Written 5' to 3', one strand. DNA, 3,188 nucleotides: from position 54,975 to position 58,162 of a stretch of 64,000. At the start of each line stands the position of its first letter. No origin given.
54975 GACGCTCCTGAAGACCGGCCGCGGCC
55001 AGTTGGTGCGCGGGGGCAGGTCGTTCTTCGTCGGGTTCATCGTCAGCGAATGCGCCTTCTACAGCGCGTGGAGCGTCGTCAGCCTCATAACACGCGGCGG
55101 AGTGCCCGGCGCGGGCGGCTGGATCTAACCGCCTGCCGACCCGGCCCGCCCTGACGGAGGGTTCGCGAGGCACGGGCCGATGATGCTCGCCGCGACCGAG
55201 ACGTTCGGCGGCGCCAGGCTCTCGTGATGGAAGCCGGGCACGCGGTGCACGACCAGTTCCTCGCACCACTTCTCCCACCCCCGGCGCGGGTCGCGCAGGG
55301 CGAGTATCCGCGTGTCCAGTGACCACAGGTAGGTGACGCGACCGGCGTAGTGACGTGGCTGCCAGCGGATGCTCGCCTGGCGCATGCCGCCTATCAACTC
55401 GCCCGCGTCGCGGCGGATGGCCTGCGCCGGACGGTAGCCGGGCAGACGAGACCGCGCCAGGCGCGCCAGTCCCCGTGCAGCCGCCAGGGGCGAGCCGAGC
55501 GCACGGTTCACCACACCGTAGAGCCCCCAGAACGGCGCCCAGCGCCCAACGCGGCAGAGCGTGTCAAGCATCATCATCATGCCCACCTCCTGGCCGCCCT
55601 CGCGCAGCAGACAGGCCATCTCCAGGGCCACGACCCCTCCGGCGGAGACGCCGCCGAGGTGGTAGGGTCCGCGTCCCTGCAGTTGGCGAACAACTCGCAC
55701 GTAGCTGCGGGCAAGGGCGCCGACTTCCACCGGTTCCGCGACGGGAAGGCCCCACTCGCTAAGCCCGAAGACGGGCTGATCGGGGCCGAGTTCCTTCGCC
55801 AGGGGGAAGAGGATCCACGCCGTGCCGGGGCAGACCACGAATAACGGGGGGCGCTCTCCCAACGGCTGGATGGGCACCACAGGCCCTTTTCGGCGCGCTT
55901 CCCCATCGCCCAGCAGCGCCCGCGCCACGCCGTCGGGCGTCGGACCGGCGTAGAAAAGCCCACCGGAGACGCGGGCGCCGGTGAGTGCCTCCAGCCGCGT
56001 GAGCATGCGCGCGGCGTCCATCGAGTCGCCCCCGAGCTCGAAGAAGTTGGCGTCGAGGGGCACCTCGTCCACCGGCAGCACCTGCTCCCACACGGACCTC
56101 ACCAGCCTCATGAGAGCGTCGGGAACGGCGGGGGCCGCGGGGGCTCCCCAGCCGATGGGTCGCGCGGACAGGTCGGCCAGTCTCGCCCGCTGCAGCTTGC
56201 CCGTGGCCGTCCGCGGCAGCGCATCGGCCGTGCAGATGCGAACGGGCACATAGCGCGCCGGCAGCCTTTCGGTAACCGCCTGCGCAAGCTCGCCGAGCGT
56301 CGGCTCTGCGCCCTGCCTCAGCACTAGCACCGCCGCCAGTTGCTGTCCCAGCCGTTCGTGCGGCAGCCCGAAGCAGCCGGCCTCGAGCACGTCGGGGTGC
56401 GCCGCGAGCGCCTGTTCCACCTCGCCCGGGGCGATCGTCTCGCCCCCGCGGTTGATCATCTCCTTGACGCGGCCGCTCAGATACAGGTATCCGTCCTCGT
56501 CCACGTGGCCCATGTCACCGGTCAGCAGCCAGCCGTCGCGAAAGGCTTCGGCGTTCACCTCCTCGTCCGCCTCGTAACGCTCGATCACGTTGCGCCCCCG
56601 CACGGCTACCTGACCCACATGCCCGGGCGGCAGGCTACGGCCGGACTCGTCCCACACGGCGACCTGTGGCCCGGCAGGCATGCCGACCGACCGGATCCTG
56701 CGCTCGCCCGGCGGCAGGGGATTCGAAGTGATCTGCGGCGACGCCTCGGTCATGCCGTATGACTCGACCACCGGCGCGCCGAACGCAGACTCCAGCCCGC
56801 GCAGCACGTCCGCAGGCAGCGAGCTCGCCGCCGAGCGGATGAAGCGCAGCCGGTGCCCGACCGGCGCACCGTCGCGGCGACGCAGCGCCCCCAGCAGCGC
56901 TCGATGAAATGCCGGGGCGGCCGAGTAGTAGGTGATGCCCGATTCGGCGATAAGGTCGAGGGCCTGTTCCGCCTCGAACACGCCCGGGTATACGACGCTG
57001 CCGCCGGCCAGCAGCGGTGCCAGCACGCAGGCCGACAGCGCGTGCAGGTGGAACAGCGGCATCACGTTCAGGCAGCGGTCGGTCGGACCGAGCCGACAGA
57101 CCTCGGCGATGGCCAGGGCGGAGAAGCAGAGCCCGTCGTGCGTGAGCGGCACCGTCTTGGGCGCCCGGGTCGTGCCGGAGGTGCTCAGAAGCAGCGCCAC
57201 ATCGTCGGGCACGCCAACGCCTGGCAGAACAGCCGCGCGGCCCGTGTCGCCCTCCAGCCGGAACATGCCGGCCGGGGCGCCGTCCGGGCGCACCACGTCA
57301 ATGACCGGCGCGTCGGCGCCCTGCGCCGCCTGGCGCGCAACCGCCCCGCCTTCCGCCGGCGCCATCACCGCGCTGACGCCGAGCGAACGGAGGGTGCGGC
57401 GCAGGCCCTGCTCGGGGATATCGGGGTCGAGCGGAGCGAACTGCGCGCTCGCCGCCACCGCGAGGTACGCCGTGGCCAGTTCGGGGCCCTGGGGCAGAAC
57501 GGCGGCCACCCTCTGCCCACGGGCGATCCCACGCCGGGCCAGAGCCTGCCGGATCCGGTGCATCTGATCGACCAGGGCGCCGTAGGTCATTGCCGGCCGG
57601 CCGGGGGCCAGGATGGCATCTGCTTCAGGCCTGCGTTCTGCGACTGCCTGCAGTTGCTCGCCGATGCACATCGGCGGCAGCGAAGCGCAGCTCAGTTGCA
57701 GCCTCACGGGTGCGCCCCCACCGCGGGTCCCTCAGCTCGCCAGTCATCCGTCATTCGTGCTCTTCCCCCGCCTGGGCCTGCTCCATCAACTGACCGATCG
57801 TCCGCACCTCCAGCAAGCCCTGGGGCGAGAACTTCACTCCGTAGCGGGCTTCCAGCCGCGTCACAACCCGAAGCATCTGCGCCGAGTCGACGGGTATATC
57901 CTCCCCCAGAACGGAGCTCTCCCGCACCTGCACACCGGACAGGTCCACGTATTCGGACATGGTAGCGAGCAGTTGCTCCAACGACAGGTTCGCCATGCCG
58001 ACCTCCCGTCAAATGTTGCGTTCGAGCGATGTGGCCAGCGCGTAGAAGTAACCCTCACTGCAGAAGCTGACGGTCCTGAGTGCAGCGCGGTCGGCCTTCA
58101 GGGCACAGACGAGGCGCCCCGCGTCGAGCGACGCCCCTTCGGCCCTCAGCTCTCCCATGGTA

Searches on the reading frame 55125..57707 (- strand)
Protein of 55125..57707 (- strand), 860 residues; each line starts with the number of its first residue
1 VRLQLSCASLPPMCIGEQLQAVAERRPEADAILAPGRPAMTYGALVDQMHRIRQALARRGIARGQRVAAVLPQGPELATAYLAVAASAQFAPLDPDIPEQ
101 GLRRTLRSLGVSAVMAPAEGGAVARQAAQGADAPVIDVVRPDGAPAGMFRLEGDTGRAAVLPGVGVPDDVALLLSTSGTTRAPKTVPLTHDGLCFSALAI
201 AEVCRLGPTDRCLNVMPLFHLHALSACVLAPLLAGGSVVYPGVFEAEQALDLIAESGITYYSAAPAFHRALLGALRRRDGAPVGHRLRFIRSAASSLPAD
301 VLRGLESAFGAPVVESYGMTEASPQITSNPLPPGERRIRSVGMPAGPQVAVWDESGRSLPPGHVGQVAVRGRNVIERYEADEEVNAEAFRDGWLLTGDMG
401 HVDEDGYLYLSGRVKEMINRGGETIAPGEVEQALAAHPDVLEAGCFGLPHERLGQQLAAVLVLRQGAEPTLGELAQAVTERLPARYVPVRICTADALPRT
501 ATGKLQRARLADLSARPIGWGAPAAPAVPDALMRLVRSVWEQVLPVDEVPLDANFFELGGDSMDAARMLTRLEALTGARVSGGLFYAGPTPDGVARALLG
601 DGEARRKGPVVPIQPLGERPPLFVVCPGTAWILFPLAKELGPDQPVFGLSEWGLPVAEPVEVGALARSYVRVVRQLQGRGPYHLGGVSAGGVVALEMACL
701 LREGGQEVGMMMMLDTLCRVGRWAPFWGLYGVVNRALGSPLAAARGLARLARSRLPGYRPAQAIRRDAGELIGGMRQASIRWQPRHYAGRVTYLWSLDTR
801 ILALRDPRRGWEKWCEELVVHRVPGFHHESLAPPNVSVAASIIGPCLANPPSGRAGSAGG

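Call 8: search_protein_families(library=pfam, proteins=[window:55125-57707:-], max_evalue=0.001)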
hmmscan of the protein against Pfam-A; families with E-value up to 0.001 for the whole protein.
window:55125-57707:- (860 aa): 4 families
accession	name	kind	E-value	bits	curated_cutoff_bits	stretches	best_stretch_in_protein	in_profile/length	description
PF00501.34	AMP-binding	-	5.7e-63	213.4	29.9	1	20-378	2-383/384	AMP-binding enzyme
PF13193.12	AMP-binding_C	-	1.1e-16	61.9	24.5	1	429-504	1-76/76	AMP-binding enzyme C-terminal domain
PF00550.31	PP-binding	-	1.2e-12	48.3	20.8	1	535-598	2-67/67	Phosphopantetheine attachment site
PF00975.26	Thioesterase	-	1.3e-12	48.8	26.4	1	655-832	41-212/226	Thioesterase domain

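Call 10: find_encoding_contigs(protein=window:55125-57707:-, flank=10000, max_places=6)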
Protein window:55125-57707:- (860 aa): no gene with exactly this product is on record in the collection.

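Call 14: find_encoding_contigs(protein=window:55125-57671:-, flank=10000, max_places=6)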
Protein window:55125-57671:- (848 aa): 1 contig read that carries it; 1 place shown.
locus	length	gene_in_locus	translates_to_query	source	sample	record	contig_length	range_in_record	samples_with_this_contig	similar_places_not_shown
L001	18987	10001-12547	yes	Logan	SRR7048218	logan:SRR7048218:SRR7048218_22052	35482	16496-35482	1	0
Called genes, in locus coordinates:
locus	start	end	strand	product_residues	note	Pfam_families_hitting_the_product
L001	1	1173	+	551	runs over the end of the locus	PF01663:Phosphodiest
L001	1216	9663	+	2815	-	PF03060:NMO, PF00109:ketoacyl-synt, PF02801:Ketoacyl-synt_C, PF16197:KAsynt_C_assoc, PF00698:Acyl_transf_1, PF00550:PP-binding, PF08659:KR, PF00106:adh_short, +4 more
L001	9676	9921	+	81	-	PF00550:PP-binding (weak)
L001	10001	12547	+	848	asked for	PF00501:AMP-binding, PF13193:AMP-binding_C, PF00550:PP-binding, PF00975:Thioesterase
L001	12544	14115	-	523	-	PF20581:DUF6785, PF20580:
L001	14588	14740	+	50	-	-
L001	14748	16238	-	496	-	PF00884:Sulfatase, PF01663:Phosphodiest, PF16347:SGSH_C (weak)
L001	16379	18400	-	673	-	-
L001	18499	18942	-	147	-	-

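Call 33: search_solved_structures(query=window:55125-57671:-, max_evalue=1e-10)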
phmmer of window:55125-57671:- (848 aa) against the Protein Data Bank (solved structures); distinct sequences matched with E-value up to 1e-10: 186 (the best 60 are shown).
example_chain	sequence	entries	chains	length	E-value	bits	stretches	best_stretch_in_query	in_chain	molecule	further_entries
6qjz_A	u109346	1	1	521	4.1e-88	299.5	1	7-499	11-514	oxalyl CoA-synthetase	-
5ie0_A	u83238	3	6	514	1.6e-87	297.5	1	7-499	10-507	Oxalate--CoA ligase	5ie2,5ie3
8aff_A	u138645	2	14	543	1.1e-82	281.6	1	149-504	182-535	Oxalate--CoA ligase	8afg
4fuq_A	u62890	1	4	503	5.5e-61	209.8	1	24-498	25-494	Malonyl CoA synthetase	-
4gxq_A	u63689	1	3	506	7.3e-61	209.4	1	24-498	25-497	Malonyl CoA synthetase, Benzoate-CoA ligase Chimeric protein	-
4gxr_A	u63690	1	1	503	1.5e-60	208.3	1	24-498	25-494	Malonyl CoA synthetase, Benzoate-CoA ligase Chimeric protein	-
4fut_A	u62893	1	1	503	4.4e-60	206.8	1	24-498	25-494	Malonyl CoA synthetase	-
8atd_C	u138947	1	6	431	7.5e-57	196.1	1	149-405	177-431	Oxalate--CoA ligase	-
9be3_A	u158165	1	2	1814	1.1e-55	192.2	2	13-582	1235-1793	Linear gramicidin synthase subunit A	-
9meh_A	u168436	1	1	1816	1.1e-55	192.2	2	13-582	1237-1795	Linear gramicidin synthase subunit A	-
6mfz_A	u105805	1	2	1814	2.4e-55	191.2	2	13-582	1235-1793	Linear gramicidin synthase subunit A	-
9be4_A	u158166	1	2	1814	4.5e-55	190.2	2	13-582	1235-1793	Linear gramicidin synthase subunit A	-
8wev_A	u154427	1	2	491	3.4e-54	187.3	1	12-496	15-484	Feruloyl-CoA Synthetase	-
8weu_A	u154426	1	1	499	3.5e-54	187.3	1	12-496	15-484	Fatty-acyl-CoA synthase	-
5wm2_A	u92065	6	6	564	3.6e-51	177.3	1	13-499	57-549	Salicylate-AMP ligase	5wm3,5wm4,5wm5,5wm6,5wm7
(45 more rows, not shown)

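Call 34: search_protein_families(library=ncbifam, proteins=[window:55128-57671:-], max_evalue=0.001)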
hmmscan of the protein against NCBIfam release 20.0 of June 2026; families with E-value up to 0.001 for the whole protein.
window:55128-57671:- (848 aa): 109 families (the best 25 are shown)
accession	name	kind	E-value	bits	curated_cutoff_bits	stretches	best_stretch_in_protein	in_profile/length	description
NF004511.1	PRK05852.1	equivalog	2e-114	383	650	1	5-500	3-502/505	FadD7 family fatty acid--CoA ligase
NF004837.0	PRK06187.1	subfamily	3.1e-92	309.5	476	1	3-498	10-518/531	long-chain-fatty-acid--CoA ligase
NF005702.0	PRK07514.1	subfamily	5.1e-70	236.2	558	1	7-499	9-497/506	malonyl-CoA synthase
NF005714.0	PRK07529.1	subfamily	6.4e-69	232.9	632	2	154-501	216-575/640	acyl-CoA synthetase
NF004114.0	PRK05605.1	equivalog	8.8e-69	232.3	766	2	155-499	220-566/575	long-chain-fatty-acid--CoA ligase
NF005307.0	PRK06839.1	equivalog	2.9e-66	224.1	748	1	12-501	13-492/496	o-succinylbenzoate--CoA ligase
NF006182.0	PRK08316.1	subfamily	1.5e-65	221.7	663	1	3-498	13-513/523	fatty acyl-CoA synthetase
NF004758.0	PRK06087.1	equivalog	1.5e-62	211.7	736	1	156-499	188-532/548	medium-chain fatty-acid--CoA ligase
NF005801.1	PRK07656.1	equivalog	2.1e-62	211.4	657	1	3-498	3-499/500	FadD3 family acyl-CoA ligase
NF009233.0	PRK12583.1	subfamily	2.9e-62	210.8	832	2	156-504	201-552/558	fatty acid CoA ligase family protein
NF006181.0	PRK08314.1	subfamily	4.8e-62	210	705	2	154-498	202-550/563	long-chain-fatty-acid--CoA ligase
NF002966.0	PRK03640.1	equivalog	6.1e-61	206.5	556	1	156-501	141-479/483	o-succinylbenzoate--CoA ligase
TIGR03208.1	cyc_hxne_CoA_lg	equivalog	7.2e-61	206.5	792.3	1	4-498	25-536/538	cyclohexanecarboxylate-CoA ligase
NF005858.0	PRK07787.1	subfamily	1.4e-57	195.2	575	1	37-499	32-469/471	acyl-CoA synthetase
NF004808.0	PRK06155.1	equivalog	9.1e-57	192.5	722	1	6-512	26-532/542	ATP-dependent acyl-CoA ligase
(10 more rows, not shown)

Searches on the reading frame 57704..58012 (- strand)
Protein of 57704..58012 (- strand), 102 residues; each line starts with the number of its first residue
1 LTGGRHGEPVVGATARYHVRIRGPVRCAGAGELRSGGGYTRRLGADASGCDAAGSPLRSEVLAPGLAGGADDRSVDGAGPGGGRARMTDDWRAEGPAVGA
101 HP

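Call 8: search_protein_families(library=pfam, proteins=[window:57704-58012:-], max_evalue=0.001)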
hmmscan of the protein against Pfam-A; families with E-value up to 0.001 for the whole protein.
window:57704-58012:- (102 aa): 0 families
